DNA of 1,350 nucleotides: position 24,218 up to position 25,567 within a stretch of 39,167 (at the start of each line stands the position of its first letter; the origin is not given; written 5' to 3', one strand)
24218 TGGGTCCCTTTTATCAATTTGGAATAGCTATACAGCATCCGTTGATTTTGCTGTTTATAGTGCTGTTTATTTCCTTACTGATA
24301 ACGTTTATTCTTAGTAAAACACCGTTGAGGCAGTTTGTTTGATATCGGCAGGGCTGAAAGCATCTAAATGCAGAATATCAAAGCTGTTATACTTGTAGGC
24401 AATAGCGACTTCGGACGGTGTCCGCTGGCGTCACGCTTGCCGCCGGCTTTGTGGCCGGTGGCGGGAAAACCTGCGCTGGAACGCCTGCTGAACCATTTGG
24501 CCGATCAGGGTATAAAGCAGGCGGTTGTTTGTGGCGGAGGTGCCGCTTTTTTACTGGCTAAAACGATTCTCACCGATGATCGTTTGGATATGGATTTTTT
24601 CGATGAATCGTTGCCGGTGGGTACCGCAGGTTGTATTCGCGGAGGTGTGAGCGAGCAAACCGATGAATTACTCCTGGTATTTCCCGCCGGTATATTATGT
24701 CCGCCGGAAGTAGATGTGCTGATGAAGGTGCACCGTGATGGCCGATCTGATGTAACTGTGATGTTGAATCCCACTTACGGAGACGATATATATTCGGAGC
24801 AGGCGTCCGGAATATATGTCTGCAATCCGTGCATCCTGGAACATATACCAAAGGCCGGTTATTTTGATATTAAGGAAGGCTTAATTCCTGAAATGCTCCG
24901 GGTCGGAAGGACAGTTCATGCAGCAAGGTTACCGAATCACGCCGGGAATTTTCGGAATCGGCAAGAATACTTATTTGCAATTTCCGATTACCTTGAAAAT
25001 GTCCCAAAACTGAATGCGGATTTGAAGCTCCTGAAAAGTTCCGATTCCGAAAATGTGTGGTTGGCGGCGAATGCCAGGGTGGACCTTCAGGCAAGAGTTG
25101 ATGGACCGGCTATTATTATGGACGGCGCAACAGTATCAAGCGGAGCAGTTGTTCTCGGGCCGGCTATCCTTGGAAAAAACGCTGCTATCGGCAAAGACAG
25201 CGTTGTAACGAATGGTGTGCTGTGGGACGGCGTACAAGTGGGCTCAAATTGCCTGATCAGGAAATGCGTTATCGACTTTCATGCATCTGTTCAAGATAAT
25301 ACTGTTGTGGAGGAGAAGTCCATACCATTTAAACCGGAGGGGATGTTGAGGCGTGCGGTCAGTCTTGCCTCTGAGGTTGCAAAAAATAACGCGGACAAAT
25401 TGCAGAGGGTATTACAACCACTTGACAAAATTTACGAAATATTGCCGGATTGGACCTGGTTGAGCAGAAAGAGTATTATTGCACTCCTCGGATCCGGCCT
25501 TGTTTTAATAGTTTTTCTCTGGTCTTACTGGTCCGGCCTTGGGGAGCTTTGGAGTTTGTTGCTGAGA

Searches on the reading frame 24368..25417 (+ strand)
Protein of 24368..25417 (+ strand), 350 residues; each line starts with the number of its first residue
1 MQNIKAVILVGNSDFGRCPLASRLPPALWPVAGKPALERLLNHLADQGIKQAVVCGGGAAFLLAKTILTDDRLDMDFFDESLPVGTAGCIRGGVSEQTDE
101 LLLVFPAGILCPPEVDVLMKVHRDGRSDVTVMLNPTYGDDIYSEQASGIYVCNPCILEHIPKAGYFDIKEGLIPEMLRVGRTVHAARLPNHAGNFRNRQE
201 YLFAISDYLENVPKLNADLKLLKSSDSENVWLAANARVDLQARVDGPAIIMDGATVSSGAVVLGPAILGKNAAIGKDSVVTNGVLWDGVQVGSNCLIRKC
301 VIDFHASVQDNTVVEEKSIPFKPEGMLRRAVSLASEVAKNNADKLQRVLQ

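Call 12: find_homologous_proteins(query=window:24368-25417:+, max_evalue=0.001)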
Query window:24368-25417:+ (350 aa): 100 proteins with E <= 0.001 among 6525 candidates.
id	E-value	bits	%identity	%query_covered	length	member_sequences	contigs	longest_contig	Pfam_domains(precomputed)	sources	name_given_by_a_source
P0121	1.8e-161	555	70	100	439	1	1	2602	PF00132.31,PF25087.2,PF25084.2,PF24894.2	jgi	jgi:mannose-1-phosphate guanylyltransferase/phosphomannomutase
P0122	2.5e-141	489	69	89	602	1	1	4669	PF09721.16,PF00132.31,PF25087.2,PF25084.2,PF24894.2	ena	-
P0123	2.5e-139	482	61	100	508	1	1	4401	PF00483.30,PF00132.31,PF25087.2,PF25084.2,PF24894.2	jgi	jgi:mannose-1-phosphate guanylyltransferase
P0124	3.7e-139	482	65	93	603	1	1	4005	PF00483.30,PF09721.16,PF00132.31,PF25087.2,PF25084.2,PF24894.2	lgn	-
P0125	5.4e-139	481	61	100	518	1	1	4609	PF00483.30,PF09721.16,PF00132.31,PF25087.2,PF25084.2,PF24894.2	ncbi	ncbi:UTP--glucose-1-phosphate uridylyltransferase [subsurface metagenome]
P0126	2.2e-137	476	64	92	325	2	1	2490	PF00483.30,PF00132.31,PF25087.2,PF25084.2,PF24894.2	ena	-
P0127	6.8e-137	474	65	92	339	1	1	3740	PF00483.30,PF00132.31,PF25087.2,PF25084.2,PF24894.2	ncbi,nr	ncbi:MAG: NDP-sugar synthase, partial [Sedimentisphaerales bacterium]|nr:NDP-sugar synthase [Sedimen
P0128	3.4e-136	472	65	91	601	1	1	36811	PF09721.16,PF00132.31,PF25087.2,PF25084.2,PF24894.2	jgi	-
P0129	3.7e-135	468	65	90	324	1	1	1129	PF00483.30,PF00132.31,PF25087.2,PF25084.2,PF24894.2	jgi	jgi:mannose-1-phosphate guanylyltransferase/phosphomannomutase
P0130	2.3e-134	466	64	93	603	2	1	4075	PF09721.16,PF00132.31,PF25087.2,PF25084.2,PF24894.2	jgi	jgi:exosortase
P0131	4.4e-131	455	60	95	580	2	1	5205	PF09721.16,PF00132.31,PF25087.2,PF25084.2,PF24894.2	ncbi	ncbi:MAG: exosortase, partial [Phycisphaerales bacterium]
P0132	8.8e-130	451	57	100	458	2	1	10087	PF00483.30,PF00132.31,PF25087.2,PF25084.2,PF24894.2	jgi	-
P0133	2.5e-128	446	57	99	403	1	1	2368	PF00483.30,PF00132.31,PF25087.2,PF25084.2,PF24894.2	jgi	-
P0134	3.9e-128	445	61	93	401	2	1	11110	PF00483.30,PF00132.31,PF25087.2,PF25084.2,PF24894.2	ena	-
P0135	1.6e-127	443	56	98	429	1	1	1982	PF00483.30,PF00132.31,PF25087.2,PF25084.2,PF24894.2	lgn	-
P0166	2.8e-85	304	44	97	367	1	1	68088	PF00483.30,PF00132.31,PF25087.2,PF25084.2,PF24894.2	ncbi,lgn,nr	ncbi:MAG: NDP-sugar synthase [Sedimentisphaerales bacterium]|nr:NDP-sugar synthase [Sedimentisphaera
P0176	2.8e-79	285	44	91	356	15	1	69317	PF00132.31,PF25087.2,PF25084.2,PF24894.2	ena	-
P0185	3.3e-70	255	38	90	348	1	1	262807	PF00483.30,PF00132.31,PF25087.2,PF25247.2,PF25084.2,PF24894.2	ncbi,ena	-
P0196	9.9e-66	240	38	93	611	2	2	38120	PF00483.30,PF09721.16,PF00132.31,PF25087.2,PF25084.2,PF24894.2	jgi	-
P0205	9.2e-58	214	35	87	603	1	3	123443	PF09721.16,PF14602.13,PF00132.31,PF25087.2,PF25084.2,PF24894.2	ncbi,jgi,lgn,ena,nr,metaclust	ncbi:MAG: hypothetical protein A2Y12_02910 [Planctomycetes bacterium GWF2_42_9]|nr:MAG: hypothetical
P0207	5.5e-55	205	34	86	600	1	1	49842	PF00483.30,PF09721.16,PF00132.31,PF25087.2,PF25084.2,PF24894.2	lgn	-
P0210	2.6e-28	117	30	88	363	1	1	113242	PF00483.30,PF00132.31,PF25087.2,PF25084.2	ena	-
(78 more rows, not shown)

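Call 35: search_solved_structures(query=window:24368-25417:+, max_evalue=0.001, show_alignments=3)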
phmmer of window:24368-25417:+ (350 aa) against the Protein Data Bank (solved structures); distinct sequences matched with E-value up to 0.001: 25.
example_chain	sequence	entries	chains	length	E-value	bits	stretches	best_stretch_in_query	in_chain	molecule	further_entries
8x7s_B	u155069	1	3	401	3.5e-11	45.8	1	134-315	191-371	UTP--glucose-1-phosphate uridylyltransferase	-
7whr_B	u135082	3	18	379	3e-10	42.7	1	147-306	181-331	Nucleotidyl transferase family protein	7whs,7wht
5b04_I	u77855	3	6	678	4.2e-07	32.4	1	189-319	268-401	Probable translation initiation factor eIF-2B subunit epsilon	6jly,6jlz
6jq8_A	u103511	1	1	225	1.7e-06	30.4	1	7-96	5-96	Putative 6-deoxy-D-mannoheptose pathway protein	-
5xhw_A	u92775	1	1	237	2.6e-06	29.8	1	7-96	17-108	Putative 6-deoxy-D-mannoheptose pathway protein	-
5b04_E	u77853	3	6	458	2e-05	26.9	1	237-312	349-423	Probable translation initiation factor eIF-2B subunit gamma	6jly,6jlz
7d72_K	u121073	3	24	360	2.6e-05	26.5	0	5-133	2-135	Mannose-1-phosphate guanyltransferase beta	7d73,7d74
6i3m_G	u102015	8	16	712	3.5e-05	26.1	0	247-313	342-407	Translation initiation factor eIF-2B subunit epsilon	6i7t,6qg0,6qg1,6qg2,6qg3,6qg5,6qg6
9f5x_u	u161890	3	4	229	0.00011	24.4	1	226-316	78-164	CAG1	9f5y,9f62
5afu_V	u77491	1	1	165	0.00016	24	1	234-319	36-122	DYNACTIN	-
7x8j_A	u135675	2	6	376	0.00016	23.9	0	5-284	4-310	Mannose-1-phosphate guanylyltransferase 1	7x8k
5adx_V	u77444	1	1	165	0.00019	23.7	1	234-319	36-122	DYNACTIN SUBUNIT 6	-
6p83_A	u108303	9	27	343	0.00019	23.7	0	234-299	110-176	UDP-3-O-(3-hydroxymyristoyl)glucosamine N-acyltransferase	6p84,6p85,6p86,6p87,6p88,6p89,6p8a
3eh0_A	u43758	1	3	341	0.0002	23.6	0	234-299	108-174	UDP-3-O-[3-hydroxymyristoyl] glucosamine N-acyltransferase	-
30dr_W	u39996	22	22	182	0.0002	23.6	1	234-319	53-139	Dynactin subunit 5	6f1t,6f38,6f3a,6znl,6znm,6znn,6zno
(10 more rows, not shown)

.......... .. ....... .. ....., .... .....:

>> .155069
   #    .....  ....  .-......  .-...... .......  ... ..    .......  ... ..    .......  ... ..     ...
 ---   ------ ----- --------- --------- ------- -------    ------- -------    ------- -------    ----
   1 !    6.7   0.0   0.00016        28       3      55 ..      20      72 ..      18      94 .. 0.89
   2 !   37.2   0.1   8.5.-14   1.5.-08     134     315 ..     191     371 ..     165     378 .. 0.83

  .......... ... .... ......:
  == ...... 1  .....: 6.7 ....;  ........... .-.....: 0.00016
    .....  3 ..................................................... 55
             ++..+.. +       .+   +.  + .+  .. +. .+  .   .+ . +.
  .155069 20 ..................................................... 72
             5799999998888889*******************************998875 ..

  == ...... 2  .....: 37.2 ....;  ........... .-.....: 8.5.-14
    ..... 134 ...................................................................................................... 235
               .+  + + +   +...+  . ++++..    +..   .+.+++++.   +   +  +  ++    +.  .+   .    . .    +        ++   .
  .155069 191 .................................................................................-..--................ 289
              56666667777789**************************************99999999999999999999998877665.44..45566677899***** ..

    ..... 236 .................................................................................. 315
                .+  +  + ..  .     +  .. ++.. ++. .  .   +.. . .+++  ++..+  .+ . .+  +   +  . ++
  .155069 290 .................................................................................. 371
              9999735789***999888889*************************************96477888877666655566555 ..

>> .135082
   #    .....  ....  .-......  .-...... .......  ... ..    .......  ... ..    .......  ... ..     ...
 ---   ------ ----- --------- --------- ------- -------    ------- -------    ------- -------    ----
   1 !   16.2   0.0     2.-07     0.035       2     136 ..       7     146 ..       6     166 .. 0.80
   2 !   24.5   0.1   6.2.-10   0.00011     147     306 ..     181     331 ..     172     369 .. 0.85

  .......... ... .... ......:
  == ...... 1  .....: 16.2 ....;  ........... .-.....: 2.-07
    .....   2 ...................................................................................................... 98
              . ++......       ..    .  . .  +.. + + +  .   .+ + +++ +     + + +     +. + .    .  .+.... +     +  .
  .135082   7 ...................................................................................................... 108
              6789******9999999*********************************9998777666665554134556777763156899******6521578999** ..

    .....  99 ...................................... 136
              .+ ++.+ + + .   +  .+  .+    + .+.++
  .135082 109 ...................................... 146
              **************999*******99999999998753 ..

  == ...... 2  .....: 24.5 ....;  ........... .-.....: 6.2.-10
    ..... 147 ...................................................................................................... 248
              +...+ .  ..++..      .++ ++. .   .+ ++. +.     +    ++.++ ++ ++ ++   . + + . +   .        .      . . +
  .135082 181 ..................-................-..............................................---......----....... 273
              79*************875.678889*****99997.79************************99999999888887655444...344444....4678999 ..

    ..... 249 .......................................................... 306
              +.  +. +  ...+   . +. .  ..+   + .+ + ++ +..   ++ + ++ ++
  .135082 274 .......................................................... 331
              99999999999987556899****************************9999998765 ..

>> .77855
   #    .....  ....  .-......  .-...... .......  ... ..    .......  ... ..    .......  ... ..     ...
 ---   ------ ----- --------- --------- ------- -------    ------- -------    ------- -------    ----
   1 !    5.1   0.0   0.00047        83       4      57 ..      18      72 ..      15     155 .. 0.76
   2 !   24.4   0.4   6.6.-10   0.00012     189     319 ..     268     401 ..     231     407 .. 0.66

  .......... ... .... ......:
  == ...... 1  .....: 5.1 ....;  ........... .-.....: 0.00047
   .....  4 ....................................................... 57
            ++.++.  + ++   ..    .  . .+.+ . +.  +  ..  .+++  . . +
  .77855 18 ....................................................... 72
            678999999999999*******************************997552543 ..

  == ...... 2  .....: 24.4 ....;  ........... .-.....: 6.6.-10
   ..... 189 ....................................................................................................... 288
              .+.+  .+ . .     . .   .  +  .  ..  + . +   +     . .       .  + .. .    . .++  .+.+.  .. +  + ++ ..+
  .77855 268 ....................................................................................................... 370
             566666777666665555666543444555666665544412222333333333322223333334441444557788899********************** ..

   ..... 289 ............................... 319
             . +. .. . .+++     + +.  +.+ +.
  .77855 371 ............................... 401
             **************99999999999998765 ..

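Call 51: find_encoding_contigs(protein=P0205, flank=10000, max_places=2)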
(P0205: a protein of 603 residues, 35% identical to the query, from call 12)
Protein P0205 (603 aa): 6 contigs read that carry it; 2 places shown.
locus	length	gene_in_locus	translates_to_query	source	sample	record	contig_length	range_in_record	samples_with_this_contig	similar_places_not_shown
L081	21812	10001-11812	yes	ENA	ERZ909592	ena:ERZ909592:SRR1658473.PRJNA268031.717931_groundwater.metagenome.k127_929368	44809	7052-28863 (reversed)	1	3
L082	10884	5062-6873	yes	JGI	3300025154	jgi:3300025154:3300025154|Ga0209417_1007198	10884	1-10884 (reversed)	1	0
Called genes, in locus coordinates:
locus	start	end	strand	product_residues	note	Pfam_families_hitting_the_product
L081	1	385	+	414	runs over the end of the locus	-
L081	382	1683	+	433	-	PF04230:PS_pyruv_trans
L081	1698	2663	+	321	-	PF00535:Glycos_transf_2, PF13641:Glyco_tranf_2_3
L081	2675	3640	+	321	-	PF00535:Glycos_transf_2, PF10111:Glyco_tranf_2_2, PF13641:Glyco_tranf_2_3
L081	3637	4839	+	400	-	PF13439:Glyco_transf_4, PF13579:Glyco_trans_4_4 (weak), PF00534:Glycos_transf_1, PF13524:Glyco_trans_1_2 (weak), PF13692:Glyco_trans_1_4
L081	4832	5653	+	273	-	PF00535:Glycos_transf_2, PF13641:Glyco_tranf_2_3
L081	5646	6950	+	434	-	-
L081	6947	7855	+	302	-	PF00535:Glycos_transf_2, PF10111:Glyco_tranf_2_2 (weak), PF13641:Glyco_tranf_2_3, PF13632:Glyco_trans_2_3 (faint)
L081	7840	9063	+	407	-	PF13692:Glyco_trans_1_4, PF00534:Glycos_transf_1 (weak)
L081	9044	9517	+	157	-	PF08660:Alg14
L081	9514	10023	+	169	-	PF04101:Glyco_tran_28_C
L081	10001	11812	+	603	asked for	PF24894:Hexapep_GlmU (weak), PF25084:LbH_EIF2B, PF00132:Hexapep (weak), PF25087:GMPPB_C, PF14602:Hexapep_2 (weak), PF09721:Exosortase_EpsH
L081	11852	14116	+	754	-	PF10609:ParA, PF01656:CbiA, PF09140:MipZ (weak), PF13614:AAA_31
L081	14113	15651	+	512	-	PF00132:Hexapep (faint), PF25087:GMPPB_C (weak), PF02397:Bac_transf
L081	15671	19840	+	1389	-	PF07719:TPR_2 (faint), PF09613:HrpB1_HrpK (faint), PF24575:TPR_Slam (faint), PF25064:ARM_TT21_5th (faint), PF00515:TPR_1 (faint), PF14559:TPR_19 (weak), PF14559:TPR_19, PF13371:TPR_9 (weak), +23 more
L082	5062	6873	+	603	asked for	PF24894:Hexapep_GlmU (weak), PF25084:LbH_EIF2B, PF00132:Hexapep (weak), PF25087:GMPPB_C, PF14602:Hexapep_2 (weak), PF09721:Exosortase_EpsH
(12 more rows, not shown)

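Call 52: find_encoding_contigs(protein=P0185, flank=10000, max_places=2)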
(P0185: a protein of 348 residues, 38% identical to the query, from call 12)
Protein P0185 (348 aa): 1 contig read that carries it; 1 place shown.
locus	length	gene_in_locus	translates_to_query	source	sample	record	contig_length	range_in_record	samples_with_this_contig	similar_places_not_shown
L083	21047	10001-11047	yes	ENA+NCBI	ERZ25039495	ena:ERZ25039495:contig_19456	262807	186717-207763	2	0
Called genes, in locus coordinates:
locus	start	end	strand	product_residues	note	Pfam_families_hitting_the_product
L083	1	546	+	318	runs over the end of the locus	PF13641:Glyco_tranf_2_3, PF00535:Glycos_transf_2, PF10111:Glyco_tranf_2_2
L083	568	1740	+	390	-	PF14307:Glyco_tran_WbsX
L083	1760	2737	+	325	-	PF00535:Glycos_transf_2, PF10111:Glyco_tranf_2_2, PF13506:Glyco_transf_21 (weak), PF13641:Glyco_tranf_2_3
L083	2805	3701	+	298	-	PF13439:Glyco_transf_4, PF13579:Glyco_trans_4_4 (weak), PF00534:Glycos_transf_1, PF13692:Glyco_trans_1_4 (weak)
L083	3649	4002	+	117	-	PF00534:Glycos_transf_1, PF13692:Glyco_trans_1_4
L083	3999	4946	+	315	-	PF00535:Glycos_transf_2, PF10111:Glyco_tranf_2_2 (weak), PF13641:Glyco_tranf_2_3 (weak)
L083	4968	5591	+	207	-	PF00132:Hexapep, PF14602:Hexapep_2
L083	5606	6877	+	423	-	-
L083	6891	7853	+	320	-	PF00535:Glycos_transf_2, PF13641:Glyco_tranf_2_3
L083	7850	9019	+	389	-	PF13692:Glyco_trans_1_4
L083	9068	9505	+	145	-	PF08660:Alg14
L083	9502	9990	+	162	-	PF04101:Glyco_tran_28_C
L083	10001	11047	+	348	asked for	PF00483:NTP_transferase, PF25247:LbH_GLGC (weak), PF25087:GMPPB_C, PF00132:Hexapep (faint), PF25084:LbH_EIF2B, PF24894:Hexapep_GlmU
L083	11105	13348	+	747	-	PF02706:Wzz (weak), PF01656:CbiA, PF06564:CBP_BcsQ (weak), PF10609:ParA, PF13614:AAA_31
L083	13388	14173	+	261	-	-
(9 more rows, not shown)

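Call 63: find_encoding_contigs(protein=P0176, flank=10000, max_places=1)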
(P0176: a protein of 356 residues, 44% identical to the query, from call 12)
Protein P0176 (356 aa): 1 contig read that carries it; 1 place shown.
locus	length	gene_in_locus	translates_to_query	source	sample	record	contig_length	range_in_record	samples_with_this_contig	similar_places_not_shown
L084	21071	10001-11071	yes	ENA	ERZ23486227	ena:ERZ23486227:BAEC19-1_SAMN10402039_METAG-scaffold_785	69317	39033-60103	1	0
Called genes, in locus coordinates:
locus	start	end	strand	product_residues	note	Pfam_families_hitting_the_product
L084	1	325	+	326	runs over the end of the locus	PF00535:Glycos_transf_2, PF10111:Glyco_tranf_2_2, PF13506:Glyco_transf_21 (weak), PF13641:Glyco_tranf_2_3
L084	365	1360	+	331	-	PF00535:Glycos_transf_2, PF10111:Glyco_tranf_2_2, PF13641:Glyco_tranf_2_3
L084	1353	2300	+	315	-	PF00535:Glycos_transf_2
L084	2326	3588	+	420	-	-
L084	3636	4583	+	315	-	PF00535:Glycos_transf_2, PF13641:Glyco_tranf_2_3, PF10111:Glyco_tranf_2_2 (faint), PF13632:Glyco_trans_2_3 (weak)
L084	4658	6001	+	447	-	PF27533:CapK_C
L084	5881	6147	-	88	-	-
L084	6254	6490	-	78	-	-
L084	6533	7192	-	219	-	-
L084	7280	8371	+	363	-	PF09587:PGA_cap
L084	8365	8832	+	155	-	PF08660:Alg14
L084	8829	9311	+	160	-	PF04101:Glyco_tran_28_C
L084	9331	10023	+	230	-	PF13489:Methyltransf_23 (weak), PF13649:Methyltransf_25, PF08241:Methyltransf_11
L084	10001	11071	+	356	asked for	PF25084:LbH_EIF2B, PF00132:Hexapep (faint), PF24894:Hexapep_GlmU (weak), PF25087:GMPPB_C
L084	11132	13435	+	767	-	PF02706:Wzz (weak), PF01656:CbiA (weak), PF10609:ParA, PF13614:AAA_31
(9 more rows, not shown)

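Call 64: find_encoding_contigs(protein=P0166, flank=10000, max_places=1)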
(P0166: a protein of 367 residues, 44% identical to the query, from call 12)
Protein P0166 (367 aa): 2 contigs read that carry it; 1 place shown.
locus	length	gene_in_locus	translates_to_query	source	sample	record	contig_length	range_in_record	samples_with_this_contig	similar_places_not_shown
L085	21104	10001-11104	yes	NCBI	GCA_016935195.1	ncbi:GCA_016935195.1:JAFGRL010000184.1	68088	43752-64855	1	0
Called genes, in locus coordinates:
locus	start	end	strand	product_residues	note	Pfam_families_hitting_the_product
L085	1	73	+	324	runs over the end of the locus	PF00535:Glycos_transf_2, PF13641:Glyco_tranf_2_3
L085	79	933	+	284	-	PF00535:Glycos_transf_2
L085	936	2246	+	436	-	PF04230:PS_pyruv_trans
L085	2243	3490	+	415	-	PF00037:Fer4 (faint), PF12797:Fer4_2 (faint), PF13237:Fer4_10 (weak), PF14697:Fer4_21, PF12838:Fer4_7 (weak), PF13187:Fer4_9 (faint), PF04422:FrhB_FdhB_N, PF04432:FrhB_FdhB_C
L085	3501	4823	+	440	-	-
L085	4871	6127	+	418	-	PF13480:Acetyltransf_6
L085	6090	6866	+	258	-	PF01522:Polysacc_deac_1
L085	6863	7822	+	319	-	PF00535:Glycos_transf_2, PF13641:Glyco_tranf_2_3, PF10111:Glyco_tranf_2_2 (faint), PF13632:Glyco_trans_2_3 (weak)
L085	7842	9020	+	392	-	PF00534:Glycos_transf_1 (weak), PF13692:Glyco_trans_1_4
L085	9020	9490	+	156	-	PF08660:Alg14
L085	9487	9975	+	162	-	PF04101:Glyco_tran_28_C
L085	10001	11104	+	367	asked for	PF00483:NTP_transferase (weak), PF00132:Hexapep (faint), PF25084:LbH_EIF2B, PF24894:Hexapep_GlmU (faint), PF25087:GMPPB_C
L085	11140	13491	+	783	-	PF10609:ParA, PF01656:CbiA, PF13614:AAA_31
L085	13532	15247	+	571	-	PF25084:LbH_EIF2B (weak), PF25087:GMPPB_C, PF00132:Hexapep, PF02397:Bac_transf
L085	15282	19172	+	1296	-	PF07719:TPR_2 (faint), PF14559:TPR_19 (weak), PF12895:ANAPC3 (weak), PF23914:TPR_CcmH_CycH (weak), PF09295:ChAPs (weak), PF14559:TPR_19, PF23914:TPR_CcmH_CycH (weak), PF13424:TPR_12 (weak), +17 more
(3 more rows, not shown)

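Call 74: find_encoding_contigs(protein=P0196, flank=7000, max_places=1)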
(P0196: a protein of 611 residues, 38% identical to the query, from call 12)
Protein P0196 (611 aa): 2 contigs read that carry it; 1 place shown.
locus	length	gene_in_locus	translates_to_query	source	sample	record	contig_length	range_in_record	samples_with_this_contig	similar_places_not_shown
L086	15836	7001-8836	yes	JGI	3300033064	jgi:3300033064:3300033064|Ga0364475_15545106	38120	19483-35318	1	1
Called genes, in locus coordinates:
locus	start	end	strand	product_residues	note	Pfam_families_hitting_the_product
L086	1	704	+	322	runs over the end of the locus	PF00535:Glycos_transf_2, PF10111:Glyco_tranf_2_2 (weak), PF13641:Glyco_tranf_2_3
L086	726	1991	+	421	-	-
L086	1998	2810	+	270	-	PF01522:Polysacc_deac_1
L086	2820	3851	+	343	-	PF13480:Acetyltransf_6 (weak), PF02388:FemAB (weak)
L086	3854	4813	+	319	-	PF00535:Glycos_transf_2, PF10111:Glyco_tranf_2_2 (weak), PF13641:Glyco_tranf_2_3, PF13632:Glyco_trans_2_3 (faint)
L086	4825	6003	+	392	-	PF13692:Glyco_trans_1_4, PF00534:Glycos_transf_1 (weak)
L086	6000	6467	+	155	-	PF08660:Alg14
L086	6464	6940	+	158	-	PF04101:Glyco_tran_28_C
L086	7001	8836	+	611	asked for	PF00483:NTP_transferase (weak), PF25084:LbH_EIF2B, PF00132:Hexapep (faint), PF24894:Hexapep_GlmU (weak), PF25087:GMPPB_C, PF09721:Exosortase_EpsH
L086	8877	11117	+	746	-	PF02706:Wzz (weak), PF01656:CbiA, PF10609:ParA, PF13614:AAA_31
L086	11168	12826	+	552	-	PF25084:LbH_EIF2B (weak), PF25087:GMPPB_C (weak), PF02397:Bac_transf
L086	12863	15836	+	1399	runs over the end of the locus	PF00515:TPR_1 (faint), PF07719:TPR_2 (faint), PF25063:ARM_TT21_C, PF12895:ANAPC3 (weak), PF14559:TPR_19 (weak), PF23914:TPR_CcmH_CycH (weak), PF09295:ChAPs (weak), PF23914:TPR_CcmH_CycH (weak), +15 more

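Call 75: find_encoding_contigs(protein=P0207, flank=7000, max_places=1)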
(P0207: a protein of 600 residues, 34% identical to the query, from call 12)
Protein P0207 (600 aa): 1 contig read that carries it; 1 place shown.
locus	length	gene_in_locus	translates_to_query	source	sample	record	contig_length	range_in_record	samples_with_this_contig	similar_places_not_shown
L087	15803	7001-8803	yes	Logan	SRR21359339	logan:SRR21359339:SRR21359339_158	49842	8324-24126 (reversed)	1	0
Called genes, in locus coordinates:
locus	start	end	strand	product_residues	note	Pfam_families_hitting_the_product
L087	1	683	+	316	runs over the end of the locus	PF00535:Glycos_transf_2, PF10111:Glyco_tranf_2_2, PF13641:Glyco_tranf_2_3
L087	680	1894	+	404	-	PF13439:Glyco_transf_4, PF13579:Glyco_trans_4_4, PF00534:Glycos_transf_1, PF13692:Glyco_trans_1_4, PF13524:Glyco_trans_1_2 (weak)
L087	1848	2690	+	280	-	PF13641:Glyco_tranf_2_3, PF00535:Glycos_transf_2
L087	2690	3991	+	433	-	-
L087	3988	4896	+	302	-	PF00535:Glycos_transf_2, PF10111:Glyco_tranf_2_2 (weak), PF13641:Glyco_tranf_2_3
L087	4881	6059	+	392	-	PF13692:Glyco_trans_1_4 (weak), PF00534:Glycos_transf_1 (weak)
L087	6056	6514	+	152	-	PF08660:Alg14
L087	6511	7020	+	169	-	PF04101:Glyco_tran_28_C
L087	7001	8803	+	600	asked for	PF00483:NTP_transferase, PF00132:Hexapep (weak), PF24894:Hexapep_GlmU (weak), PF25087:GMPPB_C, PF25084:LbH_EIF2B, PF09721:Exosortase_EpsH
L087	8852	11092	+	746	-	PF02706:Wzz (weak), PF10609:ParA, PF01656:CbiA, PF09140:MipZ (weak), PF13614:AAA_31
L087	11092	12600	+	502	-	PF02397:Bac_transf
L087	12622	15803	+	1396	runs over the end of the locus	PF07719:TPR_2 (faint), PF13174:TPR_6 (faint), PF13181:TPR_8 (faint), PF13428:TPR_14 (faint), PF13429:TPR_15 (faint), PF13431:TPR_17 (faint), PF13432:TPR_16 (faint), PF13371:TPR_9 (weak), +16 more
